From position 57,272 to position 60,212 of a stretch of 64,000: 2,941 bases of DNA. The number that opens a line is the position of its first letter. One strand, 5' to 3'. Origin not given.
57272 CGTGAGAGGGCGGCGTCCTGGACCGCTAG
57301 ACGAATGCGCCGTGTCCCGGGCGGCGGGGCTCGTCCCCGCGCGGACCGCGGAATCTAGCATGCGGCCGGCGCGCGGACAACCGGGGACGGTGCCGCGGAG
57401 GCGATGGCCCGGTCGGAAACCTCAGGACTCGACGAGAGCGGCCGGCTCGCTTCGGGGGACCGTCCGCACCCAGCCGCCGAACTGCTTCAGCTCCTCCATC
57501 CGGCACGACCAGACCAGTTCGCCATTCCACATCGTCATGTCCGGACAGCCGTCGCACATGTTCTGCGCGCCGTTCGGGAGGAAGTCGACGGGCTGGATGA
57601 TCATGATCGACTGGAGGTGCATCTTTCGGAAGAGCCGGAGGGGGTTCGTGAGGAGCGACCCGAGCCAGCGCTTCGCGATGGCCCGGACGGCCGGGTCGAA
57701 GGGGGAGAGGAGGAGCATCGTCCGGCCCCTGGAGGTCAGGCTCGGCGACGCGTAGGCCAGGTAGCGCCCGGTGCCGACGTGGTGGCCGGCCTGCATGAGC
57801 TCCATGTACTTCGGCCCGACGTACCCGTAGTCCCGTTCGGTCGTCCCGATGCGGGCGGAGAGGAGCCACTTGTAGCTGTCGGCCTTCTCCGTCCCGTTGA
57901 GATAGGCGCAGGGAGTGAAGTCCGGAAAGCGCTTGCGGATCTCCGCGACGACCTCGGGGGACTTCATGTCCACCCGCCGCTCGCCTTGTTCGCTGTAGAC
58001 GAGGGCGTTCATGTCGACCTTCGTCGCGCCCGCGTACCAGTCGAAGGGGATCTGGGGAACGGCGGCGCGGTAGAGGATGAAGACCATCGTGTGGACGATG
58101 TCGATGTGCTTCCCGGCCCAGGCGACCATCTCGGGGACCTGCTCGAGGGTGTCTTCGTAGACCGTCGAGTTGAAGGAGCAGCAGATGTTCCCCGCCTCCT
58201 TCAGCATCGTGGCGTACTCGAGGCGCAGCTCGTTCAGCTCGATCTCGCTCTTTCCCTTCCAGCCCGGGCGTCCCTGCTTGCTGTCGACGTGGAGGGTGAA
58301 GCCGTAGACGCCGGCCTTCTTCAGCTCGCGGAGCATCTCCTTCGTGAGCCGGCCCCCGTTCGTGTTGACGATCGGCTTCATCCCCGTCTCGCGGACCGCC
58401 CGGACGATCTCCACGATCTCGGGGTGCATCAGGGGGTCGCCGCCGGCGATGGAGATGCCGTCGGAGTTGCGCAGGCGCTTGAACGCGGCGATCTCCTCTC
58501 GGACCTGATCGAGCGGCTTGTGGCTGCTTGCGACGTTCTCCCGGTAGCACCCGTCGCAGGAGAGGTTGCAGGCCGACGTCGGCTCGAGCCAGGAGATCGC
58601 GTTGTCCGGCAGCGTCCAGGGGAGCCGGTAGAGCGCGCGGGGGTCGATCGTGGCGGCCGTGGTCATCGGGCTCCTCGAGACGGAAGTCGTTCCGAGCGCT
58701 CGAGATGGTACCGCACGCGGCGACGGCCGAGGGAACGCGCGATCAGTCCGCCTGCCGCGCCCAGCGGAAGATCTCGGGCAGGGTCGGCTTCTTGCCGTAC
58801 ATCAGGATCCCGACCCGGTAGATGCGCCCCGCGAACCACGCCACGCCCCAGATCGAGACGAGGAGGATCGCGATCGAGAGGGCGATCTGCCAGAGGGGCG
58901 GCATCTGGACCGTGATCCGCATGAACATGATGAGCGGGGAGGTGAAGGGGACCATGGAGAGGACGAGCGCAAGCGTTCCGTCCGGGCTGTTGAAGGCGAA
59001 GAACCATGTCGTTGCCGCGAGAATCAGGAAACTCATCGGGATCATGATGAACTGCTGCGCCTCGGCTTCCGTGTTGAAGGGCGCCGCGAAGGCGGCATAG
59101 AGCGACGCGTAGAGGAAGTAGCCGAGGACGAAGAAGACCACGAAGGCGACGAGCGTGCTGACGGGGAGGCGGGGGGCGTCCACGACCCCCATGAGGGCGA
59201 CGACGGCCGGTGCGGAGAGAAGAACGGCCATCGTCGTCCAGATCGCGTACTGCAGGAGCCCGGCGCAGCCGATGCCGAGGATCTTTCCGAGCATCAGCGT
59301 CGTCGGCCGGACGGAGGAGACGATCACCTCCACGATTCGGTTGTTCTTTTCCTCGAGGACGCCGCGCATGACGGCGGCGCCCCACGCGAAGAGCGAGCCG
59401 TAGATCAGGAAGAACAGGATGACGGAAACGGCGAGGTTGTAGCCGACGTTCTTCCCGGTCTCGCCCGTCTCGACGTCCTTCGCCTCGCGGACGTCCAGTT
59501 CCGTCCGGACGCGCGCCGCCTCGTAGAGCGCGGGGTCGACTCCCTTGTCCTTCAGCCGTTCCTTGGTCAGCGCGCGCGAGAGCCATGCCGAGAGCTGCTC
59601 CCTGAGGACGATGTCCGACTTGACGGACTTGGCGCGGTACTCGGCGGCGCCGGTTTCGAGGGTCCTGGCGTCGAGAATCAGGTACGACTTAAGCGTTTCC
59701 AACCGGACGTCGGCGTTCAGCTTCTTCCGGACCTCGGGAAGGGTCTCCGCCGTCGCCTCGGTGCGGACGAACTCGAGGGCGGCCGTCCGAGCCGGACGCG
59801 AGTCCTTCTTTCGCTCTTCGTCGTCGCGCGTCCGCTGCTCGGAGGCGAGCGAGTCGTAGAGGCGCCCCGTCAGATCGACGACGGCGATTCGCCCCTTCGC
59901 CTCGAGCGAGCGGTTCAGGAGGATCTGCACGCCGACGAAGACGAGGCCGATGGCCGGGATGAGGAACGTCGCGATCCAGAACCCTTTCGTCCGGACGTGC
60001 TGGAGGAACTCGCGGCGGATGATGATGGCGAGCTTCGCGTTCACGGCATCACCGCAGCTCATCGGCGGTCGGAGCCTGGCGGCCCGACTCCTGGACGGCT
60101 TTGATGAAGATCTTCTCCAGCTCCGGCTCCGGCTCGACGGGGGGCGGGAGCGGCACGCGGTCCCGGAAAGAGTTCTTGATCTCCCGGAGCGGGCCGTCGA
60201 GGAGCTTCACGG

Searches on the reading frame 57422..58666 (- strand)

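Call 61: search_protein_families(library=pfam, max_evalue=0.0001, proteins=[window:57422-58666:-])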
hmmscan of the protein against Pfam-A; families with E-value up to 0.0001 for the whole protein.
window:57422-58666:- (414 aa): 2 families
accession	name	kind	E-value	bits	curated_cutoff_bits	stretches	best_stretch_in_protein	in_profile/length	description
PF04055.27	Radical_SAM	-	9.7e-19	68.6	29.5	1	28-183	2-165/166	Radical SAM superfamily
PF13353.11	Fer4_12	-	2.7e-08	34.6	22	1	31-110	13-97/137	4Fe-4S single cluster domain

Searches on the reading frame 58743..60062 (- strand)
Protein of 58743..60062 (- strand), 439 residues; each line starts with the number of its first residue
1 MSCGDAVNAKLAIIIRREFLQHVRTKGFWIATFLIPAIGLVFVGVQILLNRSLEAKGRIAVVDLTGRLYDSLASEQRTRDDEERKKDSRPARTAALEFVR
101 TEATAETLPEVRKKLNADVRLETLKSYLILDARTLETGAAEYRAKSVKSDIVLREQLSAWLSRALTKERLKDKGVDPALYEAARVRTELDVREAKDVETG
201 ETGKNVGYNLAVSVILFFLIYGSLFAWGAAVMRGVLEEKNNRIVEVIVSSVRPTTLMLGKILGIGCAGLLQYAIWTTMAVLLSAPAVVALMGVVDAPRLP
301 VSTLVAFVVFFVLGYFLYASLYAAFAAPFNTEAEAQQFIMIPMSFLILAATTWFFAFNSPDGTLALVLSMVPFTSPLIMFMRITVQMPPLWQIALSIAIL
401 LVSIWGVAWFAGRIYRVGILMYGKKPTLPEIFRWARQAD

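Call 61: search_protein_families(library=pfam, max_evalue=0.0001, proteins=[window:58743-60062:-])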
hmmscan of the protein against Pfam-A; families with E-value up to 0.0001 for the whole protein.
window:58743-60062:- (439 aa): 1 family
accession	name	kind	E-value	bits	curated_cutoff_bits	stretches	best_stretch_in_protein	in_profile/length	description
PF12698.13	ABC2_membrane_3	-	9.8e-47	160.2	31.6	1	26-411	1-345/347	ABC-2 family transporter protein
